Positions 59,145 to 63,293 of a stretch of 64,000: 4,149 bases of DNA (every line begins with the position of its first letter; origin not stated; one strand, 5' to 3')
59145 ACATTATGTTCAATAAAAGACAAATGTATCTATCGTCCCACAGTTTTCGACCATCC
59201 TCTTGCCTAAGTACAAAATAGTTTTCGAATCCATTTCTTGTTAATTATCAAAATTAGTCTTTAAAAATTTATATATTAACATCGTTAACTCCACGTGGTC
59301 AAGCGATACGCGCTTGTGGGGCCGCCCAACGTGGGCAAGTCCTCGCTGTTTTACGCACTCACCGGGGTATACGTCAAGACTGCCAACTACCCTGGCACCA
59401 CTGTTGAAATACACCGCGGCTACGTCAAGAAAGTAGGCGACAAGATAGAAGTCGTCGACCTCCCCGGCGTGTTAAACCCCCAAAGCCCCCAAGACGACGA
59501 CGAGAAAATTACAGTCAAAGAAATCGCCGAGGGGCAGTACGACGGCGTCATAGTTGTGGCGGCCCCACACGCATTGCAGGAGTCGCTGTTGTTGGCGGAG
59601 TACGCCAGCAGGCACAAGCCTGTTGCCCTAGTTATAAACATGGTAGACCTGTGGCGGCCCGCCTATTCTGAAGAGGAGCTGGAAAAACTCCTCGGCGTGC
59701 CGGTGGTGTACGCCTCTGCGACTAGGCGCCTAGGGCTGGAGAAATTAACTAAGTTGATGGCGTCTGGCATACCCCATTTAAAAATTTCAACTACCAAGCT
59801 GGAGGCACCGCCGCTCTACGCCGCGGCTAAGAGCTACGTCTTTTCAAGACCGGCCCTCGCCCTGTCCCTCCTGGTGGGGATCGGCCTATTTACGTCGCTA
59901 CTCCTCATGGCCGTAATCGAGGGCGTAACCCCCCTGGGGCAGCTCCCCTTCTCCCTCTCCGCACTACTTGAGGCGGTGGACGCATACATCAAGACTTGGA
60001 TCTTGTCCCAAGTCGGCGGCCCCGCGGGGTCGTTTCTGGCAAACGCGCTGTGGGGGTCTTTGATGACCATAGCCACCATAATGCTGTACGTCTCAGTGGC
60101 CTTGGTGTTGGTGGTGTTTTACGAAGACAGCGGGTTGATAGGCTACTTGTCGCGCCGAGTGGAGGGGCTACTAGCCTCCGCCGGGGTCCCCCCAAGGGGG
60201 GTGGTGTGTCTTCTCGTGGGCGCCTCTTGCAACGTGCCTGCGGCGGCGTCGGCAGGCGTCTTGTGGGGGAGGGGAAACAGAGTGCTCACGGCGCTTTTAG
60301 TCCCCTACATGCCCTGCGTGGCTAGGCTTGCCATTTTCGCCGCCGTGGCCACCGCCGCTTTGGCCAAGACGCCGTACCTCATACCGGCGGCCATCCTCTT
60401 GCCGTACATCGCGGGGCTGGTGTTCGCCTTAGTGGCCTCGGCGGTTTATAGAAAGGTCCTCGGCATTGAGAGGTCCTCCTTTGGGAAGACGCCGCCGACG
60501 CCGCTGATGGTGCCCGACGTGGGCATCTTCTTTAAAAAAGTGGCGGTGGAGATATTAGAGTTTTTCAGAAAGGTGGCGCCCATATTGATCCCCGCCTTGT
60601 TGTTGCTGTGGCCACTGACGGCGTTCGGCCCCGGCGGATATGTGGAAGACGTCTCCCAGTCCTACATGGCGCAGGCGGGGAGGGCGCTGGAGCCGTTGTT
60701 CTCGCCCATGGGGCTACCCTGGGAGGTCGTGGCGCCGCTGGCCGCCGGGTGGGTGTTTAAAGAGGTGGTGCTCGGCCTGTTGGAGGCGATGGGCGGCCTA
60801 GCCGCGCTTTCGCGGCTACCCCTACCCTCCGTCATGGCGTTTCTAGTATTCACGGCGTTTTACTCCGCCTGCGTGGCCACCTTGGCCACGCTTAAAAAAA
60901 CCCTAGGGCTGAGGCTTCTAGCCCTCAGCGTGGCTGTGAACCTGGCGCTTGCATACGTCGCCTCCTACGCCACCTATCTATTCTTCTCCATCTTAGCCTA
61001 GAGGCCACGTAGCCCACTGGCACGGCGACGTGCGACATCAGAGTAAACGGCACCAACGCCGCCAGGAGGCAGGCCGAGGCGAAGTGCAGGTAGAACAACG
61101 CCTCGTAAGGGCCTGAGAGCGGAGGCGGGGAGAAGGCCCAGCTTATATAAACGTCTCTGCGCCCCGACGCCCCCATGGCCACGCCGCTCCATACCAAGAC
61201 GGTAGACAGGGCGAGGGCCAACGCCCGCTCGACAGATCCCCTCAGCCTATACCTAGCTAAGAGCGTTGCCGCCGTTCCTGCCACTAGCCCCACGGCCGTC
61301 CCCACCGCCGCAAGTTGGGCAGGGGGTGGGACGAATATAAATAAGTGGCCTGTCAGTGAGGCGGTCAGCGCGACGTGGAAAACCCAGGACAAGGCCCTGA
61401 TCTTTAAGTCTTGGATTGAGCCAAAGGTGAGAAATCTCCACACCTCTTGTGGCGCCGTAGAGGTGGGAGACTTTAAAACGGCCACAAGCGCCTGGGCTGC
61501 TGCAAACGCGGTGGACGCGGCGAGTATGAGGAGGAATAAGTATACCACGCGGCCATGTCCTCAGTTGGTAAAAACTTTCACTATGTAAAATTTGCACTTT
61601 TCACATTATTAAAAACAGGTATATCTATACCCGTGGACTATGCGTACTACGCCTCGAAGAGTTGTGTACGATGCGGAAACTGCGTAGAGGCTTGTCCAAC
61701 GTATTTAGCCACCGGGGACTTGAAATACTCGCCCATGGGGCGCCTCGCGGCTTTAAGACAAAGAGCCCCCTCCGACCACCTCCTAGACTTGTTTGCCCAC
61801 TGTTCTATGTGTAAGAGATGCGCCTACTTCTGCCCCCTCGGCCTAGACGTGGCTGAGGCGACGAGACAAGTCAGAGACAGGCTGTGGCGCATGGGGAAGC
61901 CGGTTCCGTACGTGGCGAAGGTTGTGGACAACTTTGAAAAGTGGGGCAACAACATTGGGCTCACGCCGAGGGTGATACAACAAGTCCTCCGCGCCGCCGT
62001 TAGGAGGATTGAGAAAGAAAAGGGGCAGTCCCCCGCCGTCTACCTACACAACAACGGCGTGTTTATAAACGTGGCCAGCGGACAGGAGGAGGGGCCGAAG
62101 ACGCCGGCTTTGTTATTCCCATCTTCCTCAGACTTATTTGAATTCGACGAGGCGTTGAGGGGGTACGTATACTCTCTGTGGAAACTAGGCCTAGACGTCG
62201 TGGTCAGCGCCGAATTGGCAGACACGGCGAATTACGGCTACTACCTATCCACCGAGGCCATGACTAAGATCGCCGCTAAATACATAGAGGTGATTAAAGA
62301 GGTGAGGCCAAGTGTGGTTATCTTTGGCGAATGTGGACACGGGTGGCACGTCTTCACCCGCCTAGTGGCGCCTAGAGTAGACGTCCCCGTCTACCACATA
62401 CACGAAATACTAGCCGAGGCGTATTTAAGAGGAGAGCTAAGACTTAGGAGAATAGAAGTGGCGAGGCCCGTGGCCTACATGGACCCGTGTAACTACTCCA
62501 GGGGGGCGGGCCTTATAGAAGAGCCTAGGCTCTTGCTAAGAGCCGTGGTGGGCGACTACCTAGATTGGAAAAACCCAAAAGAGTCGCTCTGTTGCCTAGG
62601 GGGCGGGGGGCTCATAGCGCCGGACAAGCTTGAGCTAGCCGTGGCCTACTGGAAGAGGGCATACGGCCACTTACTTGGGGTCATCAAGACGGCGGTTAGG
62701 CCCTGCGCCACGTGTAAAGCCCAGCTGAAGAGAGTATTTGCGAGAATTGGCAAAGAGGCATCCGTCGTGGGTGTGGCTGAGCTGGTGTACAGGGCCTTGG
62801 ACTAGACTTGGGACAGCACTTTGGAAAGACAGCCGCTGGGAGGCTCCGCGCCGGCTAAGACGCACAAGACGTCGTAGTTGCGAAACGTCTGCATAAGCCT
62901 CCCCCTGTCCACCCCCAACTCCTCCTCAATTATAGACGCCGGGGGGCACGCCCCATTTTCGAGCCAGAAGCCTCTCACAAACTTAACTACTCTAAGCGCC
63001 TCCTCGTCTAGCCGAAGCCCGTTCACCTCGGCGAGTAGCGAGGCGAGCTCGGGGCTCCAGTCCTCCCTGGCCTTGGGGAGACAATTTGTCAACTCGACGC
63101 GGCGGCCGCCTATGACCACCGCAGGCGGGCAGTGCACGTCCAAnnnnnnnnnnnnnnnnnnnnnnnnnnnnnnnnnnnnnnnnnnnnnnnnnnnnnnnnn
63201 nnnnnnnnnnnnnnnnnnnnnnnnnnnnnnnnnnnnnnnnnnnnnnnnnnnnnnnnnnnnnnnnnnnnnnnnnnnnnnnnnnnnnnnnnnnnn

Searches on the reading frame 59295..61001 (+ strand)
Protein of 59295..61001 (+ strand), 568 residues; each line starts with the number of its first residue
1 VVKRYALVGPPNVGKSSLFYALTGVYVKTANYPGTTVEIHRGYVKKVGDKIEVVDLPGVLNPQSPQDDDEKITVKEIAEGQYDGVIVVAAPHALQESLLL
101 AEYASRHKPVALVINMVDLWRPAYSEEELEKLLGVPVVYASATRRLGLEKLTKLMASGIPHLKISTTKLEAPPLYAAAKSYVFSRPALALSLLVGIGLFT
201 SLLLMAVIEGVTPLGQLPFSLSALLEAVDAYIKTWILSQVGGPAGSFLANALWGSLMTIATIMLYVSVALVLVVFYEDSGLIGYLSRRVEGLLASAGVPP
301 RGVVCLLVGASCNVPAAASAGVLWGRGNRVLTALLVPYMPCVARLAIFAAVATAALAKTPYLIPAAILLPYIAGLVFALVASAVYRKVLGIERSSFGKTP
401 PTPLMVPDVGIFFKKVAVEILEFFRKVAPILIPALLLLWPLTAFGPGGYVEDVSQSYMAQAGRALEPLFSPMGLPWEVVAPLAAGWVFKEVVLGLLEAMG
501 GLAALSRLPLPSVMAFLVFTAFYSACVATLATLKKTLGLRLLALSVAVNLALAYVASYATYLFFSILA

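Call 8: search_protein_families(library=pfam, proteins=[window:59295-61001:+])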
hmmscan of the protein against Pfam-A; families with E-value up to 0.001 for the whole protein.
window:59295-61001:+ (568 aa): 3 families
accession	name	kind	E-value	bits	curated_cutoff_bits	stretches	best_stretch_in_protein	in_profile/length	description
PF02421.24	FeoB_N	-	3e-32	111.7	27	1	4-153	2-154/156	Ferrous iron transport protein B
PF07670.19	Gate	-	4e-24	85.5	29.6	2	425-539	2-103/104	Nucleoside recognition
PF01926.29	MMR_HSR1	-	2.3e-19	70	21.9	1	5-115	2-112/113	50S ribosome-binding GTPase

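Call 27: find_related_loci(query=window:59295-60998:+, collection=metagenome_contigs, flank=6000)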
Query window:59295-60998:+ (568 aa) in metagenome_contigs; peptide patterns used: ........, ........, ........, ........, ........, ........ (x = any residue, [..] = any of these).
134 stretches matched a pattern, but none encodes a relative of the query by tblastn (E <= 1e-3).

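Call 28: find_homologous_proteins(query=window:59295-60998:+, max_evalue=1e-60)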
Query window:59295-60998:+ (568 aa): 78 proteins with E <= 1e-60 among 8000 candidates.
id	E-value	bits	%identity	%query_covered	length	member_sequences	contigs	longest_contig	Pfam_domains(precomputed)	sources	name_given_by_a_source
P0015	0.0e+0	1204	100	100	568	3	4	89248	PF01926.30,PF02421.25,PF07670.20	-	-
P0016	0.0e+0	1109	90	100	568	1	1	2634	PF01926.30,PF02421.25,PF07670.20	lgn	-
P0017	2.3e-226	771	63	100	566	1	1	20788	PF01926.30,PF02421.25,PF07670.20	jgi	jgi:ferrous iron transport protein B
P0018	3.3e-226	771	63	100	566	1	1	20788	PF01926.30,PF02421.25,PF07670.20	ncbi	ncbi:MAG: FeoB small GTPase domain-containing protein [Pyrobaculum sp.]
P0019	6.4e-224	763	63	100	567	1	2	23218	PF01926.30,PF02421.25,PF07670.20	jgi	-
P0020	2.1e-223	761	63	100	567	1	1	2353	PF01926.30,PF02421.25,PF07670.20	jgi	jgi:ferrous iron transport protein B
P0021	2.4e-223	761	63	100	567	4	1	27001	PF01926.30,PF02421.25,PF07670.20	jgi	jgi:ferrous iron transport protein B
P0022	2.8e-223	761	63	100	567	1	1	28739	PF01926.30,PF02421.25,PF07670.20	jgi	jgi:ferrous iron transport protein B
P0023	3.3e-223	761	63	100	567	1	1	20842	PF01926.30,PF02421.25,PF07670.20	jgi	-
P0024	1.1e-222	759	63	100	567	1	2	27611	PF01926.30,PF02421.25,PF07670.20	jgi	jgi:ferrous iron transport protein B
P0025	1.2e-222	759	63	100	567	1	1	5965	PF01926.30,PF02421.25,PF07670.20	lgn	-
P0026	1.4e-222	759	63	100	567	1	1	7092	PF01926.30,PF02421.25,PF07670.20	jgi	-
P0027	2.6e-222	758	62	100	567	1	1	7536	PF01926.30,PF02421.25,PF07670.20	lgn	-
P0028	2.6e-222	758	63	100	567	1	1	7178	PF01926.30,PF02421.25,PF07670.20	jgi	jgi:ferrous iron transport protein B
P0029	3.0e-222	758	63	100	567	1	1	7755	PF01926.30,PF02421.25,PF07670.20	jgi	jgi:ferrous iron transport protein B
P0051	2.5e-220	751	62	100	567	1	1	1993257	PF01926.30,PF02421.25,PF07670.20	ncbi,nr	ncbi:small GTP-binding protein domain [Pyrobaculum sp. WP30]|nr:small GTP-binding protein domain [Py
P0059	6.4e-218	743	60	100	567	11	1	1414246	PF01926.30,PF02421.25,PF07670.20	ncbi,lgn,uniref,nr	ncbi:ferrous iron transporter B [Pyrobaculum sp. 3827-6]|uniref:ferrous iron transporter B n=1 Tax=P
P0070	2.1e-209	715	59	99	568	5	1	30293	PF01926.30,PF02421.25,PF07670.20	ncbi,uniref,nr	ncbi:ferrous iron transporter B [Pyrobaculum aerophilum]|uniref:ferrous iron transporter B n=1 Tax=P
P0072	2.4e-191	656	56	99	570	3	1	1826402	PF01926.30,PF02421.25,PF07670.20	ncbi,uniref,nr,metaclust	ncbi:small GTP-binding protein [Pyrobaculum islandicum DSM 4184]|uniref:Small GTP-binding protein n=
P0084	1.0e-145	505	48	99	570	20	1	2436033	PF01926.30,PF02421.25,PF07670.20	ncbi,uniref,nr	ncbi:small GTP-binding protein domain protein [Pyrobaculum oguniense TE7]|uniref:Small GTP-binding p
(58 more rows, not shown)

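Call 29: find_encoding_contigs(protein=P0070, flank=10000, max_places=1)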
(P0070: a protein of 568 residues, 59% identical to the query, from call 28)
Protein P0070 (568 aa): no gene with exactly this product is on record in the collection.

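Call 30: find_encoding_contigs(protein=P0072, flank=10000, max_places=1)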
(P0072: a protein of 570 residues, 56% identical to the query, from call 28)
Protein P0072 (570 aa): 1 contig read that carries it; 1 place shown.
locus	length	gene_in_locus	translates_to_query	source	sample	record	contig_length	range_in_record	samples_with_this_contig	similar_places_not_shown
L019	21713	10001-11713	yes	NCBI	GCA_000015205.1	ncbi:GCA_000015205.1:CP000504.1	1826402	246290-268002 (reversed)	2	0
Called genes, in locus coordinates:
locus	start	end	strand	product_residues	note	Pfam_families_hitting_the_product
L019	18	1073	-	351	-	PF00425:Chorismate_bind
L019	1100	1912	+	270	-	-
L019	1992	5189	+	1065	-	PF04879:Molybdop_Fe4S4, PF00384:Molybdopterin, PF01568:Molydop_binding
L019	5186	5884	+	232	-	PF13183:Fer4_8 (weak), PF12838:Fer4_7, PF13237:Fer4_10 (weak), PF13247:Fer4_11, PF12838:Fer4_7 (weak), PF00037:Fer4, PF12797:Fer4_2, PF12837:Fer4_6, +8 more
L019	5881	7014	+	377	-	PF03916:NrfD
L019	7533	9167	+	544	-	PF01144:CoA_trans, PF16957:Mal_decarbox_Al (weak)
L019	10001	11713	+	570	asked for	PF01926:MMR_HSR1, PF02421:FeoB_N, PF07670:Gate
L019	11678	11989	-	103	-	-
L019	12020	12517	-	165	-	-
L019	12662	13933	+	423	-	PF12849:PBP_like_2, PF01547:SBP_bac_1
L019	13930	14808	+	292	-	PF00528:BPD_transp_1 (weak)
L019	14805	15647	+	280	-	-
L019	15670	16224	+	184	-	PF03013:Pyr_excise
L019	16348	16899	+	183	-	PF00484:Pro_CA (weak)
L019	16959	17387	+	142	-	PF00571:CBS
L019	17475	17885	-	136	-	PF00571:CBS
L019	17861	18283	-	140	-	PF00571:CBS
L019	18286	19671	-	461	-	PF14010:PEPcase_2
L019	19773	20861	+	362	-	PF08240:ADH_N, PF01262:AlaDh_PNT_C (weak), PF16912:Glu_dehyd_C, PF00107:ADH_zinc_N, PF13602:ADH_zinc_N_2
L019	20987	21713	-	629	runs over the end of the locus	PF16177:ACAS_N, PF00501:AMP-binding, PF13193:AMP-binding_C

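Call 31: find_encoding_contigs(protein=P0084, flank=10000, max_places=1)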
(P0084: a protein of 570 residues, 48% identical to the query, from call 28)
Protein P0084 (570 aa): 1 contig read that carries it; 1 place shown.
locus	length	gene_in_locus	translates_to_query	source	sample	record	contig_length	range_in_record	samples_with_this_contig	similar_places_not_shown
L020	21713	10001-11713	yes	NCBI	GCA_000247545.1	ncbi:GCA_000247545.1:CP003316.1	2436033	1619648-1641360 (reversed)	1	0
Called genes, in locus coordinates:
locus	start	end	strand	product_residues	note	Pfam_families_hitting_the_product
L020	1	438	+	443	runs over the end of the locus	PF13660:DUF4147, PF05161:MOFRL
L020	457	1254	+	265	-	-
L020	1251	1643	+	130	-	PF18765:Polbeta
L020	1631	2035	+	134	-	PF01934:HepT-like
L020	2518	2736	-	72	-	-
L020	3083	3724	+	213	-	-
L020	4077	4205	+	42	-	-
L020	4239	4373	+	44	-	PF07775:PaRep2b (weak)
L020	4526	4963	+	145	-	PF10604:Polyketide_cyc2, PF06240:COXG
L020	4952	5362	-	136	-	PF07884:VKOR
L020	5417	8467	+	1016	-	PF07676:PD40 (faint), PF25174:Beta-prop_THOC3 (faint), PF26549:Tricorn_N, PF12894:ANAPC4_WD40 (faint), PF26550:Tricorn_2nd, PF14684:Tricorn_C1, PF14685:PDZ_Tricorn, PF03572:Peptidase_S41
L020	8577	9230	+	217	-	PF00578:AhpC-TSA, PF08534:Redoxin, PF10417:1-cysPrx_C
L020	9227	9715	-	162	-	-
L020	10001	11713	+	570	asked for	PF01926:MMR_HSR1, PF02421:FeoB_N, PF07670:Gate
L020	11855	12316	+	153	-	-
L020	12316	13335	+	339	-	-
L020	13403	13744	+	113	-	-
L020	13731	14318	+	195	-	PF00005:ABC_tran, PF13304:AAA_21 (faint)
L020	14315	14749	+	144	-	-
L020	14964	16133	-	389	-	PF02589:LUD_dom, PF12837:Fer4_6 (faint), PF12838:Fer4_7 (weak), PF13183:Fer4_8, PF13237:Fer4_10 (faint), PF13534:Fer4_17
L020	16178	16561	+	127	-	PF05168:HEPN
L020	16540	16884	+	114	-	PF22014:DUF6932 (weak), PF22600:MTPAP-like_central (weak), PF01909:NTP_transf_2, PF18765:Polbeta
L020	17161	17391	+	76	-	-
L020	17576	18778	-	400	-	-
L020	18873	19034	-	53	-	-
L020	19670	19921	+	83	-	-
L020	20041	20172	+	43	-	-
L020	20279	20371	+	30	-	-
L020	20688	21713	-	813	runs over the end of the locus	PF01274:MS_TIM-barrel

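Call 32: find_encoding_contigs(protein=P0051, flank=10000, max_places=1)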
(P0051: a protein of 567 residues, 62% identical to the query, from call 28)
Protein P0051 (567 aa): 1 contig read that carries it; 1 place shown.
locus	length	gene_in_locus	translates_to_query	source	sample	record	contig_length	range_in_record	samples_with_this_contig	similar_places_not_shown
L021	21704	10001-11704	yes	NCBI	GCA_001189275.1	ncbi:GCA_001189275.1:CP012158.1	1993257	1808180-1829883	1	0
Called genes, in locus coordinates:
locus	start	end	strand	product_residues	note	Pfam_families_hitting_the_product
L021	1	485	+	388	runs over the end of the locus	PF00675:Peptidase_M16, PF05193:Peptidase_M16_C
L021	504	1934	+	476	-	PF01497:Peripla_BP_2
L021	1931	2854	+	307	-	PF01032:FecCD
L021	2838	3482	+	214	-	PF02463:SMC_N (faint), PF13476:AAA_23 (weak), PF00005:ABC_tran, PF13175:AAA_15 (faint), PF13304:AAA_21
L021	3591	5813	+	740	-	PF00009:GTP_EFTU, PF22042:EF-G_D2, PF03144:GTP_EFTU_D2, PF14492:EFG_III, PF03764:EFG_IV, PF00679:EFG_C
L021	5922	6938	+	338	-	PF01547:SBP_bac_1, PF13531:SBP_bac_11, PF13416:SBP_bac_8, PF13343:SBP_bac_6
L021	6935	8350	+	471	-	-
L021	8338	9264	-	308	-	PF00005:ABC_tran, PF13304:AAA_21 (faint)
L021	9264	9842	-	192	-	-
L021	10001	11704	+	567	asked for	PF01926:MMR_HSR1, PF02421:FeoB_N, PF07670:Gate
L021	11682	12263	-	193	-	-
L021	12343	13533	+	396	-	PF13183:Fer4_8, PF13237:Fer4_10 (faint), PF12838:Fer4_7 (weak), PF13534:Fer4_17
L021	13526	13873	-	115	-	PF04358:DsrC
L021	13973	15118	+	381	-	PF02771:Acyl-CoA_dh_N, PF02770:Acyl-CoA_dh_M, PF00441:Acyl-CoA_dh_1, PF08028:Acyl-CoA_dh_2, PF22924:ACOX_C_alpha1 (weak)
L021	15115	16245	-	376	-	PF01979:Amidohydro_1, PF12890:DHOase (weak)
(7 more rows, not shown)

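Call 33: find_encoding_contigs(protein=P0059, flank=10000, max_places=1)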
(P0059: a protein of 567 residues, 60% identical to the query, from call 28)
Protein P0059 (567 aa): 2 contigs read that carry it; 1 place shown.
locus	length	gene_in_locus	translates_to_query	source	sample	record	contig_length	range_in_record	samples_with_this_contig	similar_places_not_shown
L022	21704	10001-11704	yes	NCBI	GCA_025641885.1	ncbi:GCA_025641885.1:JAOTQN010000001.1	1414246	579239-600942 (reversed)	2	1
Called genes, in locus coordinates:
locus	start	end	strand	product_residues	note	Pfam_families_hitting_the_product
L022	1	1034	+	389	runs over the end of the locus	PF00675:Peptidase_M16, PF05193:Peptidase_M16_C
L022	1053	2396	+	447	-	PF01497:Peripla_BP_2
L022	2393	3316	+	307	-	PF01032:FecCD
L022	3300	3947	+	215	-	PF02463:SMC_N (faint), PF13476:AAA_23 (faint), PF13175:AAA_15 (faint), PF00005:ABC_tran, PF13304:AAA_21 (weak)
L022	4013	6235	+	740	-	PF00009:GTP_EFTU, PF22042:EF-G_D2, PF03144:GTP_EFTU_D2, PF14492:EFG_III, PF03764:EFG_IV, PF00679:EFG_C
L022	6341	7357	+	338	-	PF01547:SBP_bac_1, PF13531:SBP_bac_11, PF13416:SBP_bac_8, PF13343:SBP_bac_6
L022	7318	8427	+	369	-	-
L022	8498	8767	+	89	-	-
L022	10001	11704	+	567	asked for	PF01926:MMR_HSR1, PF02421:FeoB_N, PF07670:Gate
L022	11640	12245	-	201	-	-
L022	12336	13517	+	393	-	PF00037:Fer4 (faint), PF12838:Fer4_7, PF13183:Fer4_8, PF13187:Fer4_9 (faint), PF13237:Fer4_10 (faint), PF13534:Fer4_17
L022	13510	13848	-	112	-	PF04358:DsrC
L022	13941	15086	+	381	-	PF02771:Acyl-CoA_dh_N, PF02770:Acyl-CoA_dh_M, PF00441:Acyl-CoA_dh_1, PF22924:ACOX_C_alpha1 (weak), PF08028:Acyl-CoA_dh_2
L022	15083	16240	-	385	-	PF01979:Amidohydro_1 (weak), PF12890:DHOase (faint)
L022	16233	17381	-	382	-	PF06745:ATPase, PF13481:AAA_25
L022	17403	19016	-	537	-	PF00128:Alpha-amylase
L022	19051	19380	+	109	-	PF01227:GTP_cyclohydroI (weak), PF14489:QueF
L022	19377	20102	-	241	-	-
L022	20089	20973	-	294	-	PF00005:ABC_tran, PF13304:AAA_21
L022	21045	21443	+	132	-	-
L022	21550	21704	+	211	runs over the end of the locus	-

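Call 47: search_protein_families(library=pfam, proteins=[L020:9227-9715:-], max_evalue=0.01)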
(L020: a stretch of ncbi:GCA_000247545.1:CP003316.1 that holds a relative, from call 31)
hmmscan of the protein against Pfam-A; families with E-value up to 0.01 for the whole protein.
L020:9227-9715:- (162 aa): 0 families

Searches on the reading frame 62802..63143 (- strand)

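Call 46: search_protein_families(library=pfam, proteins=[window:62802-63143:-], max_evalue=0.01)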
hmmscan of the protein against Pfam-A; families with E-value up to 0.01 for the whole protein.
window:62802-63143:- (113 aa): 1 family
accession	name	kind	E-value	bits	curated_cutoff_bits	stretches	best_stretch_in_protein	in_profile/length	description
PF04358.19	DsrC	-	2.6e-09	37.9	24.9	1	26-106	18-107/107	DsrC like protein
